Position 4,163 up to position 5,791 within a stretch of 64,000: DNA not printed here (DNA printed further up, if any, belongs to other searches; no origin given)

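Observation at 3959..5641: RNPP/Rgg-like HTH-TPR regulator with a divergent 53-aa signal-peptide ORF: candidate peptide quorum-sensing pair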

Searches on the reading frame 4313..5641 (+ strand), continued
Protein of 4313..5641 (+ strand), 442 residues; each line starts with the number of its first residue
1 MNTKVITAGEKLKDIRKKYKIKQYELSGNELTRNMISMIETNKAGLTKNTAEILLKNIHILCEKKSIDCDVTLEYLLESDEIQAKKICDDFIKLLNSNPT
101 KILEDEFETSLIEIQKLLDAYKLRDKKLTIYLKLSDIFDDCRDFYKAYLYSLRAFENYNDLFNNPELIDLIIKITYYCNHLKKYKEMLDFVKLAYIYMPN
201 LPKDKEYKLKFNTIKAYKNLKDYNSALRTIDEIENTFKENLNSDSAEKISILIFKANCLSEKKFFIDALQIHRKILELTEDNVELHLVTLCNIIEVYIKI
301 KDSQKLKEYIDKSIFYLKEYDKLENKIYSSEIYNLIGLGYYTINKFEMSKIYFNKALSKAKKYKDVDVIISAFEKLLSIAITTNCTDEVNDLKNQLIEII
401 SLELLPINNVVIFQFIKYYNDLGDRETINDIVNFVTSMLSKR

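Call 44: search_solved_structures(query=A1, max_evalue=1e-8, show_alignments=3)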
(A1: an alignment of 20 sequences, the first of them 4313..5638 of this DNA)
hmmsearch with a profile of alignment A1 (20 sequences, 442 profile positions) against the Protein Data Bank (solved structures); distinct sequences matched with E-value up to 1e-8: 4.
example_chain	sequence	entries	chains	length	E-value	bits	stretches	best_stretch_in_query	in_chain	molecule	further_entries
8bu0_A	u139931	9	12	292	9.8e-11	44.3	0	329-358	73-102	Consensus tetratricopeptide repeat protein | Crystal structure of an 8-repeat consensus TPR superhelix with Zinc. | Monomer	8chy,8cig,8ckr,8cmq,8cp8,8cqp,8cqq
5dbk_A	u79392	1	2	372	7.2e-10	41.5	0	81-368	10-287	Transcriptional regulator/TPR domain protein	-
4gpk_A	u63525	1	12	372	2.9e-09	39.5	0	81-367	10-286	NprR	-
9qhb_A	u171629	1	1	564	3.1e-09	39.4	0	329-359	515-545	Engineered tetratricopeptide repeat protein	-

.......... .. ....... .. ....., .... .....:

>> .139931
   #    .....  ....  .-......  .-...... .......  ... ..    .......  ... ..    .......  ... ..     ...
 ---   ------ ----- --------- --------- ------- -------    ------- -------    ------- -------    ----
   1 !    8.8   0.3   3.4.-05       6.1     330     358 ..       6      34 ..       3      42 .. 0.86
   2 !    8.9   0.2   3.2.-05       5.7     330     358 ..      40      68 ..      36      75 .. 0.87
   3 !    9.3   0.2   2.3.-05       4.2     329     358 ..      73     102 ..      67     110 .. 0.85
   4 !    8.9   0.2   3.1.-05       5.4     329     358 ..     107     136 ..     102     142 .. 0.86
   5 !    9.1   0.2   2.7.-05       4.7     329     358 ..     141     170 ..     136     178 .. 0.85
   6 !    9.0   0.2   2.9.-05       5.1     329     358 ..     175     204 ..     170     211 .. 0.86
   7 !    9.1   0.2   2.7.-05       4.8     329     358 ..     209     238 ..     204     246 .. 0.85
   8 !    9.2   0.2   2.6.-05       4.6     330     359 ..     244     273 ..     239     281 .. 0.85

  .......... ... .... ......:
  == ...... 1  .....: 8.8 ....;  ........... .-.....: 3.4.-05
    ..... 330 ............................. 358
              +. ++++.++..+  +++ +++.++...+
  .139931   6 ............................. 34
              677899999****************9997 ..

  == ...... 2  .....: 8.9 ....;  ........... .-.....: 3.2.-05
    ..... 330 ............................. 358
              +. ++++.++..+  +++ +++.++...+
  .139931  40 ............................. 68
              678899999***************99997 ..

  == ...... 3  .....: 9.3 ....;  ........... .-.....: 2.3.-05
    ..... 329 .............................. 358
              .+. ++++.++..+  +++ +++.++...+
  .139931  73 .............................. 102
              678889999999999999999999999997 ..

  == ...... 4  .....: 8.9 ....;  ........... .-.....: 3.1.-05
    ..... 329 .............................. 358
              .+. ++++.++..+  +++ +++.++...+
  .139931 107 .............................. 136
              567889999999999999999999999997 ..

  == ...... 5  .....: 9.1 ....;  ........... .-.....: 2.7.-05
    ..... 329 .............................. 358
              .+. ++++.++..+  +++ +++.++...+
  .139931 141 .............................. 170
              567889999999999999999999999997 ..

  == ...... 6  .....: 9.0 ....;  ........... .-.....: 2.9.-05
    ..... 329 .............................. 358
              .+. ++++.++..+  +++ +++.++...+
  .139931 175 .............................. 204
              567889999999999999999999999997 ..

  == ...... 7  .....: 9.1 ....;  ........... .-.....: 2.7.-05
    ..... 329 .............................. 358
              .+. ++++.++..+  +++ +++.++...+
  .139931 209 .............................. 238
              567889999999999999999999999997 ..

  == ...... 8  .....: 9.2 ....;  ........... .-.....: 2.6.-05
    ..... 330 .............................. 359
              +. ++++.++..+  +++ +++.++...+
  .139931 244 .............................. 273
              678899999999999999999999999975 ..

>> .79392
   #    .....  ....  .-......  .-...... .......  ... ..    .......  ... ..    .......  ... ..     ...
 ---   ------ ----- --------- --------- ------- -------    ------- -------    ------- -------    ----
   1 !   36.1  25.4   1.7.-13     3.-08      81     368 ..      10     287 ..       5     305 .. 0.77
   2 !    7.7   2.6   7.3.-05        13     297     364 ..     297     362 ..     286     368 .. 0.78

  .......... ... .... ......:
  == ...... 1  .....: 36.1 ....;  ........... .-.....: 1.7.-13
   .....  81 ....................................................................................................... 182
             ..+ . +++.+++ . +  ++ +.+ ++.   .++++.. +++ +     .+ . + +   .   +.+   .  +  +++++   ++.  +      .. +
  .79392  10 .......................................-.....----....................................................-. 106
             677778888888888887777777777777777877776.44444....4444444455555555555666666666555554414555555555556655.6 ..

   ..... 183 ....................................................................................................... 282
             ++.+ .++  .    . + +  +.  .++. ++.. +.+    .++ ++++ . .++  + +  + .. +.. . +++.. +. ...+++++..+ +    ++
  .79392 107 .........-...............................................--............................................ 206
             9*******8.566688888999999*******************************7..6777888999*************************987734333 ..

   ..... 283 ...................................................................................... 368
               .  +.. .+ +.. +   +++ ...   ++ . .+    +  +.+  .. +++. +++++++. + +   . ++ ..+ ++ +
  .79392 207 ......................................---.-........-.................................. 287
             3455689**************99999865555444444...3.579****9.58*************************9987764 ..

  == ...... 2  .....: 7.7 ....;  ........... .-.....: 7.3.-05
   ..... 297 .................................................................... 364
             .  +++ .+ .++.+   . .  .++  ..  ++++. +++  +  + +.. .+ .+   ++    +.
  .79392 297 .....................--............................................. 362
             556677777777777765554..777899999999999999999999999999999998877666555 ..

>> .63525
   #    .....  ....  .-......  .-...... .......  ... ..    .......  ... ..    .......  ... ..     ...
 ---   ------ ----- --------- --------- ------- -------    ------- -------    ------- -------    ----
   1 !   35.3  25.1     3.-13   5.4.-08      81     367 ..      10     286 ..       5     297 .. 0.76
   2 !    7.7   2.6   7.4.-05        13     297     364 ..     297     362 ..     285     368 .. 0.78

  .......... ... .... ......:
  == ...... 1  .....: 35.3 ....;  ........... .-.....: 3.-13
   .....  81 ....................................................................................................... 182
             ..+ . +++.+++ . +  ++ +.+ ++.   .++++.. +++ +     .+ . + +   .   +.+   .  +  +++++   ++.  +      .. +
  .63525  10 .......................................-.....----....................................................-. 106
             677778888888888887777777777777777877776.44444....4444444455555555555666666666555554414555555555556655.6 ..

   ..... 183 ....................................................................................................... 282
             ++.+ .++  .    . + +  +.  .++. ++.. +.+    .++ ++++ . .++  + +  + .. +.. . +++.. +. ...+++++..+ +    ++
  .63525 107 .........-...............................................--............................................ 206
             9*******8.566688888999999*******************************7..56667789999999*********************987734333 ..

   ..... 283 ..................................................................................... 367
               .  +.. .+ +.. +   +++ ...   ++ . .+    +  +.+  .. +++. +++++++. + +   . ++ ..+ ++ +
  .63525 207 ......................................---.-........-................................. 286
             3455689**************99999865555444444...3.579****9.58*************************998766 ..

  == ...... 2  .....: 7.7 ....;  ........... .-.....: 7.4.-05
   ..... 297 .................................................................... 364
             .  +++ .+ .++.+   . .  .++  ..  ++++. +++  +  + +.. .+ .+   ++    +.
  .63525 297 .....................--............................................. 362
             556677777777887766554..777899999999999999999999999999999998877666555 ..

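Call 55: find_homologous_proteins(query=A1, max_evalue=0.001)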
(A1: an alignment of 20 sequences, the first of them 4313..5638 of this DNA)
Query A1 (20 sequences) (442 aa, profile of the alignment): 44 proteins with E <= 0.001 among 8000 candidates.
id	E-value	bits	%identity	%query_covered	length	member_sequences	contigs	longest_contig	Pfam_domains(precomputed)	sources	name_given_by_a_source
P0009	4.7e-208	710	69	100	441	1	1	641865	-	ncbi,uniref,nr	ncbi:helix-turn-helix domain-containing protein [Haloimpatiens massiliensis]|uniref:helix-turn-helix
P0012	8.8e-208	709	66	100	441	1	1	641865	PF13181.13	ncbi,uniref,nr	ncbi:helix-turn-helix domain-containing protein [Haloimpatiens massiliensis]|uniref:helix-turn-helix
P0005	3.6e-207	707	69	100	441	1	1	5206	-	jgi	jgi:transcriptional regulator with XRE-family HTH domain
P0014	3.4e-206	703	66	100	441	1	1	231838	-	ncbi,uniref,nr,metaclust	ncbi:helix-turn-helix transcriptional regulator [Clostridium sp. KNHs214]|uniref:helix-turn-helix do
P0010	1.3e-203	695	68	100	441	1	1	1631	-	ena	-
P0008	1.4e-203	695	68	98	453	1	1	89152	PF12844.14,PF13424.13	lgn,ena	-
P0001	2.3e-203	694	91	99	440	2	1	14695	-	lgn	-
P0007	1.6e-202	691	68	100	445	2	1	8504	PF13424.13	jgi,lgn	-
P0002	3.3e-201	687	88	99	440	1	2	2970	-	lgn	-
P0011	5.2e-199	680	66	100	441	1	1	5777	-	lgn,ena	-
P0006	8.8e-199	679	69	99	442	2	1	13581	PF12844.14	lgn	-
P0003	9.1e-199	679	86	100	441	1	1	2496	-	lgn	-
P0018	1.7e-196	671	59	100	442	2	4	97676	-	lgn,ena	-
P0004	3.6e-196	670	85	100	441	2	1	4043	PF13424.13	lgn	-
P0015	9.5e-196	669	65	100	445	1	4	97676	-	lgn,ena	-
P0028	4.0e-169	581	46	98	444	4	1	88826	PF00515.35,PF13181.13,PF07719.24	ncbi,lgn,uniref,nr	ncbi:helix-turn-helix domain-containing protein [Clostridium senegalense]|uniref:Helix-turn-helix tr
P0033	2.4e-155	536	49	100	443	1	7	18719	-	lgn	-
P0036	8.7e-105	369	38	98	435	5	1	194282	PF13424.13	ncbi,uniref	ncbi:hypothetical protein [Clostridium ihumii]|uniref:hypothetical protein n=1 Tax=Clostridium ihumi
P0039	9.2e-97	343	31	92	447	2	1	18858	PF12844.14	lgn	-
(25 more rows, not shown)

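Call 58: search_protein_representatives(alignment_id=A1)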
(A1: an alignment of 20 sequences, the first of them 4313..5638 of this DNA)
Query: 20 sequences, 442 profile positions. Proteins with E-value up to 0.001 (for the whole library): 9282; up to 1e-10: 1030; up to 1e-30: 213. The best 150 are listed.
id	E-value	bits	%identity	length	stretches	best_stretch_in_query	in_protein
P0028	1.3e-169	581.2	-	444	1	1-438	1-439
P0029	9.3e-153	525.6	-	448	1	1-438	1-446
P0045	1.5e-123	429.4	-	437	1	2-438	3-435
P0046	1.1e-121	423.3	-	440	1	3-435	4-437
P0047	1.7e-120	419.3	-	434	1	2-435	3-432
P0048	6.6e-120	417.4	-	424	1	2-425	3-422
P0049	6.6e-118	410.8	-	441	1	3-435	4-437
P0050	6.8e-118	410.7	-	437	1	1-440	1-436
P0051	3.4e-115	401.8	-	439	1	1-436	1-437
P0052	1.9e-113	396.1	-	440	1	2-439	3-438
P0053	6.1e-113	394.4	-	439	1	4-439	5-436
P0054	2.7e-112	392.3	-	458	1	2-435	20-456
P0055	2.6e-111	389.0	-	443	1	1-437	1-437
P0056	2.3e-109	382.6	-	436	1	2-435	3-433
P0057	3.2e-108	378.9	-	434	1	1-435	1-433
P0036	2.8e-105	369.2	-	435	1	2-435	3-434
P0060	1.0e-96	341.0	-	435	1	1-437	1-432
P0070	3.4e-87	309.6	-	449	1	1-440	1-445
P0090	1.9e-74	267.5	-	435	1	3-436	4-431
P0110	2.6e-67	244.0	-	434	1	4-435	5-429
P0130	8.7e-55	202.8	-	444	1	6-436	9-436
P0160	1.4e-45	172.4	-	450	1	1-437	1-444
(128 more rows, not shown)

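Call 59: list_cluster_members(proteins=[P0045, P0046, P0050, P0055, P0060, P0070, P0090, P0110, P0130, P0160])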
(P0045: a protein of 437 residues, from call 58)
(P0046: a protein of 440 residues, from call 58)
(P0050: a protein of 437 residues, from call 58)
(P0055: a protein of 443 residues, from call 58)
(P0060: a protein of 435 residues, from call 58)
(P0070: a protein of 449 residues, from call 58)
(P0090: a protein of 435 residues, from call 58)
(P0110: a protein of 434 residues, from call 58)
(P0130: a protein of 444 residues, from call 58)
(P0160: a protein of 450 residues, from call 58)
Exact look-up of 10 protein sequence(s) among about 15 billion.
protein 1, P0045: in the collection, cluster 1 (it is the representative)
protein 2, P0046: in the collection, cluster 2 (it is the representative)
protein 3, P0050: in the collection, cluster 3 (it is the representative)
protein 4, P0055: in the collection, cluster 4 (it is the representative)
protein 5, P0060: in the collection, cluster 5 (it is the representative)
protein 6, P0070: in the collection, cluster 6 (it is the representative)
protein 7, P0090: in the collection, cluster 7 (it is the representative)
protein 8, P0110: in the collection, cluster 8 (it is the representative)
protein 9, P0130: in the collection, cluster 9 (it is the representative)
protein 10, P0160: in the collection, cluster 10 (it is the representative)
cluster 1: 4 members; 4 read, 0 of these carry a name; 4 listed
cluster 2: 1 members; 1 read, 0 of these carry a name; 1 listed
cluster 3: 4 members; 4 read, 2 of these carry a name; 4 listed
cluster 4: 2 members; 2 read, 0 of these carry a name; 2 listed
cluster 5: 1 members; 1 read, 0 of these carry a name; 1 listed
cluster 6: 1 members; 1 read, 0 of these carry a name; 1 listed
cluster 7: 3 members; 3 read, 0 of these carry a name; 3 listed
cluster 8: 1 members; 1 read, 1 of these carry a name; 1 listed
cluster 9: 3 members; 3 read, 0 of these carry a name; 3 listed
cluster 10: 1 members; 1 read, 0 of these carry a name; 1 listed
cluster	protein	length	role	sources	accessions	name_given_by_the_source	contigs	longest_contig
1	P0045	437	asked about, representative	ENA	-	-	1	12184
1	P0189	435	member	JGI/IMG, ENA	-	-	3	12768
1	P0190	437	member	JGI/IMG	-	-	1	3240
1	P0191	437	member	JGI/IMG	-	-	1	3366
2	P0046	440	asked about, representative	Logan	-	-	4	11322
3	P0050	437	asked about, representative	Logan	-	-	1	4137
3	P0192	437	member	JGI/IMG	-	transcriptional regulator with XRE-family HTH domain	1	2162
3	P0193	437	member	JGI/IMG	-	transcriptional regulator with XRE-family HTH domain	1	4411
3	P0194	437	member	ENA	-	-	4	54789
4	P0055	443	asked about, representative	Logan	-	-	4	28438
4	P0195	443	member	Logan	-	-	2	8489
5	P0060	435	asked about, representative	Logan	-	-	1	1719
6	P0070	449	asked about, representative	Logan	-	-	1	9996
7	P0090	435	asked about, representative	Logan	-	-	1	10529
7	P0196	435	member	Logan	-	-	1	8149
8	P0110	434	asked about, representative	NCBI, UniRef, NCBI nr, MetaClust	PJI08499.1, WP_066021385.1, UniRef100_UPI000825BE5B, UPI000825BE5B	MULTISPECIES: helix-turn-helix transcriptional regulator [Clostridium] | helix-turn-helix transcriptional regulator n=1 Tax=Clostridium TaxID=1485 ... | status=active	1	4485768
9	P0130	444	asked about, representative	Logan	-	-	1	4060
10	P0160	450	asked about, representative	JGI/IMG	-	-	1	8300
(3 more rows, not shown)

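Call 62: search_dna_similar(query=window:4313-5638:+, collection=plasmids, mode=protein, max_evalue=0.01, max_rows=30)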
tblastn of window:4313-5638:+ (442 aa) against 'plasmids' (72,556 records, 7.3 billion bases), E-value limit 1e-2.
Records with a match: 11; places in all: 29; records where one place covers at least 80% of the query: 8.
Best place of each record, by identity: <60% 11.
By first word of the organism name: Clostridium 8; Clostridioides 1; Ilyobacter 1; Acetoanaerobium 1.
By predicted mobility (MOB-suite, as given by PLSDB): non-mobilizable 11.
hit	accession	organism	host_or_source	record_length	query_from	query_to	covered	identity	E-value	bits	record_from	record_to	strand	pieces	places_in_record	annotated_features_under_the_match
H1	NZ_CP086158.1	Clostridium tagluense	single colony,Lamb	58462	1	435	98%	37.8%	1e-67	241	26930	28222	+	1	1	hypothetical protein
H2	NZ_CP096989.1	Clostridium felsineum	whole organism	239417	4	434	98%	29.9%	2e-29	129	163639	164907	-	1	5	hypothetical protein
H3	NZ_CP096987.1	Clostridium felsineum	whole organism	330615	4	434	98%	29.9%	2e-29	129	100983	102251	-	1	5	hypothetical protein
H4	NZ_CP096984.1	Clostridium felsineum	whole organism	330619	4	434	98%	29.9%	2e-29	129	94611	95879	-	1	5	hypothetical protein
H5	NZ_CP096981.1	Clostridium felsineum DSM 794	whole organism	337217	4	434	98%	29.9%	2e-29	129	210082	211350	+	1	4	hypothetical protein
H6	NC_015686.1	Clostridium acetobutylicum DSM 1731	-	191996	23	442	95%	30.5%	8e-37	150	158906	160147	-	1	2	helix-turn-helix transcriptional regulator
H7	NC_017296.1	Clostridium acetobutylicum EA 2018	-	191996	23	442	95%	30.5%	8e-37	150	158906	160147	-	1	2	helix-turn-helix transcriptional regulator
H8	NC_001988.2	Clostridium acetobutylicum ATCC 824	-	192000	23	442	95%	30.5%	8e-37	150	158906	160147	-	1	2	helix-turn-helix transcriptional regulator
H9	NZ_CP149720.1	Clostridioides difficile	-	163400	25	312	65%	28.2%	3e-3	48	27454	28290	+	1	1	rstA: toxin production/motility transcriptional repressor RstA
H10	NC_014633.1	Ilyobacter polytropus DSM 2926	marine mud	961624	23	276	57%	26.1%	2e-9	68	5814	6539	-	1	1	helix-turn-helix transcriptional regulator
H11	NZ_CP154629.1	Acetoanaerobium noterae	cell culture,Sludge of a digestion ...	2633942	2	194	44%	29.9%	3e-12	77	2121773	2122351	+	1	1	none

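Call 63: get_annotated_region(hit=H8, flank=1500)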
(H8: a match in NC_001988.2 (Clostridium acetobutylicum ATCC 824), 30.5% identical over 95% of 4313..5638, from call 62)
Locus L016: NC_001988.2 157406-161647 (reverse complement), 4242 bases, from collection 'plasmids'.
description: Clostridium acetobutylicum ATCC 824 plasmid pSOL1, complete sequence
organism: Clostridium acetobutylicum ATCC 824 (NCBI taxid 272562)
taxonomy: Bacteria; Bacillota; Clostridia; Eubacteriales; Clostridiaceae; Clostridium; Clostridium acetobutylicum; Clostridium acetobutylicum ATCC 824
host: -; source: -; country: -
typing (MOB-suite, as given by PLSDB): non-mobilizable; replicon rep_cluster_994
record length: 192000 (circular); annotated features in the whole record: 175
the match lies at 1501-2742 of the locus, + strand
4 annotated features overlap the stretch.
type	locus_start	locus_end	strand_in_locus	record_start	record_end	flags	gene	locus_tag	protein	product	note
CDS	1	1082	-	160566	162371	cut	-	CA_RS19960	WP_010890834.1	penicillin-binding transpeptidase domain-containing protein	-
CDS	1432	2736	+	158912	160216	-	-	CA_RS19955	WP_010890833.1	helix-turn-helix transcriptional regulator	-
CDS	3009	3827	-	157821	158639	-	-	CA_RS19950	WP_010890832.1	phospholipase C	-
CDS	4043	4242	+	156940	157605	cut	-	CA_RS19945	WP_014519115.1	DUF421 domain-containing protein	-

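Call 64: get_annotated_region(hit=H1, flank=6000)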
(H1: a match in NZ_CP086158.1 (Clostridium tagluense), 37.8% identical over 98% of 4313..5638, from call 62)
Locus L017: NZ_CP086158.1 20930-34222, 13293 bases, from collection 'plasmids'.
description: Clostridium tagluense strain CM022 plasmid pCM022-58, complete sequence
organism: Clostridium tagluense (NCBI taxid 360422)
taxonomy: Bacteria; Bacillota; Clostridia; Eubacteriales; Clostridiaceae; Clostridium; Clostridium tagluense
host: -; source: single colony,Lamb; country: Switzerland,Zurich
typing (MOB-suite, as given by PLSDB): non-mobilizable
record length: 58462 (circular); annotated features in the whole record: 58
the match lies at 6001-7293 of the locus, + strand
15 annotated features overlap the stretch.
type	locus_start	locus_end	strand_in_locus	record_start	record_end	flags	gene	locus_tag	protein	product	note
CDS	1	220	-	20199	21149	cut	-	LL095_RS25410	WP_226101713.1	radical SAM protein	-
CDS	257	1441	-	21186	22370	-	-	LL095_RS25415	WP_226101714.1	radical SAM protein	-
CDS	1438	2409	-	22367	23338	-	-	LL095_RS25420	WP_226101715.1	hypothetical protein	-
CDS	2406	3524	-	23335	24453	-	-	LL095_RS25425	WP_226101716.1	ThiF family adenylyltransferase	-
CDS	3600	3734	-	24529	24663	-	-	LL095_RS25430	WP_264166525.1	hypothetical protein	-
CDS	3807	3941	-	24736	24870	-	-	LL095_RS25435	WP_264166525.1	hypothetical protein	-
CDS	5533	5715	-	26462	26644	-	-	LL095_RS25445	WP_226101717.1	hypothetical protein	-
CDS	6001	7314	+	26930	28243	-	-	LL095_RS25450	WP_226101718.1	hypothetical protein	-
CDS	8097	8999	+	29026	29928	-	-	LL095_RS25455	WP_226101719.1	HNH endonuclease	-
CDS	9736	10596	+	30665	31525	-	-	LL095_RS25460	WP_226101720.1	glucosaminidase domain-containing protein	-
CDS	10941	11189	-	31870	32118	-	-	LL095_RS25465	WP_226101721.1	hypothetical protein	-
CDS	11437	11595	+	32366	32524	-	-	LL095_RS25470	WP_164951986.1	hypothetical protein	-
CDS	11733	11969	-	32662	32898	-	-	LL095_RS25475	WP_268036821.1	DUF2922 domain-containing protein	-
CDS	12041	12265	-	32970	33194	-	-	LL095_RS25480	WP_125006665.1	DUF1659 domain-containing protein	-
CDS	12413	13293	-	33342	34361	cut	-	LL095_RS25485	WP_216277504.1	replication initiation protein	GO:0006270 - DNA replication initiation [Evidence IEA]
